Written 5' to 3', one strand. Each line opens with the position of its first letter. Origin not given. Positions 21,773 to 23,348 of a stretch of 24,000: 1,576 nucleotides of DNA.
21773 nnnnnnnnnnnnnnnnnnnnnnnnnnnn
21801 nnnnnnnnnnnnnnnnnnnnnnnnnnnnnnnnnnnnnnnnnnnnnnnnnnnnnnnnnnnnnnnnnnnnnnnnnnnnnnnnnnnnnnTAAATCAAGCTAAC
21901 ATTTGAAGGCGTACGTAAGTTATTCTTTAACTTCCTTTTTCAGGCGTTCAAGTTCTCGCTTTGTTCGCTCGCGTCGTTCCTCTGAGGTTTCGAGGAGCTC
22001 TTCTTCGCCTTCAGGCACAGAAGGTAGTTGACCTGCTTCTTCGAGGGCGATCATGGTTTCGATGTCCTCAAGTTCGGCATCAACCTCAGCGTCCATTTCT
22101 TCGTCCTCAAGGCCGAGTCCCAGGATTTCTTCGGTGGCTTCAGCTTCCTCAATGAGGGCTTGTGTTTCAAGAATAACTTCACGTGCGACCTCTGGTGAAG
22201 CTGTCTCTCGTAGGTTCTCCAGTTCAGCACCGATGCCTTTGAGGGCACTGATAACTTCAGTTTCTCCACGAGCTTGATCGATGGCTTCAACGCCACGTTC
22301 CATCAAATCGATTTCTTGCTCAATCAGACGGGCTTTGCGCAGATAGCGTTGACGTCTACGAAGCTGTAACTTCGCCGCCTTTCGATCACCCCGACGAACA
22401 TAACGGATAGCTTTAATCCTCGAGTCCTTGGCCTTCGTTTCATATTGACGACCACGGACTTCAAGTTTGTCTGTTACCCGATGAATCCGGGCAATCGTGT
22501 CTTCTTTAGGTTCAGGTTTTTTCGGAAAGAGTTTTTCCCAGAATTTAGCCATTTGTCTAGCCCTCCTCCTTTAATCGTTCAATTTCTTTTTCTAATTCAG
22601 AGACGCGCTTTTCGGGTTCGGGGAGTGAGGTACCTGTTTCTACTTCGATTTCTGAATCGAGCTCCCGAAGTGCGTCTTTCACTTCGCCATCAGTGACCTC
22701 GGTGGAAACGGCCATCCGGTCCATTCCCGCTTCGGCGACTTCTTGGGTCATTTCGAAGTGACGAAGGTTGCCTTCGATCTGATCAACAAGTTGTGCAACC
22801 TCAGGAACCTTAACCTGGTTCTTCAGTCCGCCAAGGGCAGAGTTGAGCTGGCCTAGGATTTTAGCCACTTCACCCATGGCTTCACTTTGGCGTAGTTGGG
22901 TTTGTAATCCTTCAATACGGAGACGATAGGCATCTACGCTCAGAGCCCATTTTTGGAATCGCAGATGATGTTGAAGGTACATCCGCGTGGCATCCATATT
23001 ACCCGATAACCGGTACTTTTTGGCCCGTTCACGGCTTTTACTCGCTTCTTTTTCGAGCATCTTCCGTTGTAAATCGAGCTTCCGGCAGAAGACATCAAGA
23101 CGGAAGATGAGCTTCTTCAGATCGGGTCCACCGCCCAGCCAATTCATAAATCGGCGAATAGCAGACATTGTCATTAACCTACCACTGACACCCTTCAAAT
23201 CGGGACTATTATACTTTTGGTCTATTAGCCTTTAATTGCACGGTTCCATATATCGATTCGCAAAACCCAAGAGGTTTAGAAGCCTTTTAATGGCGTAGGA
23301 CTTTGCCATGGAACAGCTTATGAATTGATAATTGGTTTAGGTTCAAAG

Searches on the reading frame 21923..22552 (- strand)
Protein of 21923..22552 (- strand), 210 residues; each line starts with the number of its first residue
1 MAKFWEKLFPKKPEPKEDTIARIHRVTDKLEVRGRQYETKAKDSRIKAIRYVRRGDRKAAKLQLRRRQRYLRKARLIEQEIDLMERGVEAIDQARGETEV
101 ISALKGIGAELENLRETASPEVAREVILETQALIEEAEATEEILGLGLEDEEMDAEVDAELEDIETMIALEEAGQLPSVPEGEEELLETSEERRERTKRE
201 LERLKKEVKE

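Call 3: search_protein_families(library=pfam, proteins=[window:21923-22552:-], max_evalue=1)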
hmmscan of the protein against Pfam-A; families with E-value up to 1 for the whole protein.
window:21923-22552:- (210 aa): 1 family
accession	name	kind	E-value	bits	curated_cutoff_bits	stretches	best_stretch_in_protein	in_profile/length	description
PF03357.26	Snf7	-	1.1e-17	64.6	27.3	1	20-183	3-170/171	Snf7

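Call 44: search_solved_structures(query=window:21923-22552:-, max_evalue=0.01)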
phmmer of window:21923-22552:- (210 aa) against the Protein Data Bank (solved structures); distinct sequences matched with E-value up to 0.01: 2.
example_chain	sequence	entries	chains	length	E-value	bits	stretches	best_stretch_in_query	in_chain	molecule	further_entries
9fn1_U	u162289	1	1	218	1.4e-12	51.1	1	6-208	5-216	Vps20/32/60-like protein (ESCRT-III)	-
9ftl_A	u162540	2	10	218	2.9e-10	43.5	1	3-209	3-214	Heimdallarchaeota archaeon AB_125 ESCRT-IIIB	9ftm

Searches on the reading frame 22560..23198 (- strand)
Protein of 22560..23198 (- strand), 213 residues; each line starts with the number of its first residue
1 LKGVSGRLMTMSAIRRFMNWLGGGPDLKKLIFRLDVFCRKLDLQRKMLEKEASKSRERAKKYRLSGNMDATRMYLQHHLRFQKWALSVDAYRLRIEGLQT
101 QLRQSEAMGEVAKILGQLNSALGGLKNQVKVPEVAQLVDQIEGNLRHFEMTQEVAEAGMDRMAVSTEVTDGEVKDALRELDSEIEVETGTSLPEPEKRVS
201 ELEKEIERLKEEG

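Call 3: search_protein_families(library=pfam, proteins=[window:22560-23198:-], max_evalue=1)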
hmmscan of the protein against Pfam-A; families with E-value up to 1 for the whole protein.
window:22560-23198:- (213 aa): 8 families
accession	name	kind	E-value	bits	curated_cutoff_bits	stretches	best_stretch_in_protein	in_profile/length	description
PF03357.26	Snf7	-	5.4e-17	62.4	27.3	1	39-194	11-165/171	Snf7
PF09893.14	DUF2120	-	0.01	16.3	25.3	1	103-179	33-110/136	Uncharacterized protein conserved in archaea (DUF2120)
PF16591.11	HBM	-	0.01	15.7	29.8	1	87-202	21-136/254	Helical bimodular sensor domain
PF08951.15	EntA_Immun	-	0.017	15.8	22.1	1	117-157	26-69/73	Enterocin A Immunity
PF19191.5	HEF_HK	-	0.062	14.2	24.1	0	112-149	14-52/67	HEF_HK domain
PF14535.12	AMP-binding_C_2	-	0.17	12.6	25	1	134-185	9-61/96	AMP-binding enzyme C-terminal domain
PF06698.16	DUF1192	-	0.31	11.6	25.5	1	194-212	24-42/58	Protein of unknown function (DUF1192)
PF21408.2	MTR4-like_stalk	-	0.99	10.1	24.2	0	190-210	15-35/64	Exosome RNA helicase MTR4-like, stalk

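Call 45: search_solved_structures(query=window:22560-23198:-, max_evalue=0.01)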
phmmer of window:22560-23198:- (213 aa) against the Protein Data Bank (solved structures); distinct sequences matched with E-value up to 0.01: 5.
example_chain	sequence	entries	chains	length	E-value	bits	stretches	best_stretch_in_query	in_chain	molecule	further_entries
8v2q_A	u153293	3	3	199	1.2e-07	35.2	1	27-195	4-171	Charged multivesicular body protein 1b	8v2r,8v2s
6e8g_T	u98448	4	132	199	2e-07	34.5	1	27-195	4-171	Charged multivesicular body protein 1b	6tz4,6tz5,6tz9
13gm_C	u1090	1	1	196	9.6e-07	32.3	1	30-187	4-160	Charged multivesicular body protein 1a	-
7zcg_B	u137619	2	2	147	1e-06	32.2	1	36-160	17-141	Charged multivesicular body protein 2a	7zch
3jc1_Ab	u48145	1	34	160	2.3e-06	31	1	28-180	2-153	Charged multivesicular body protein 1b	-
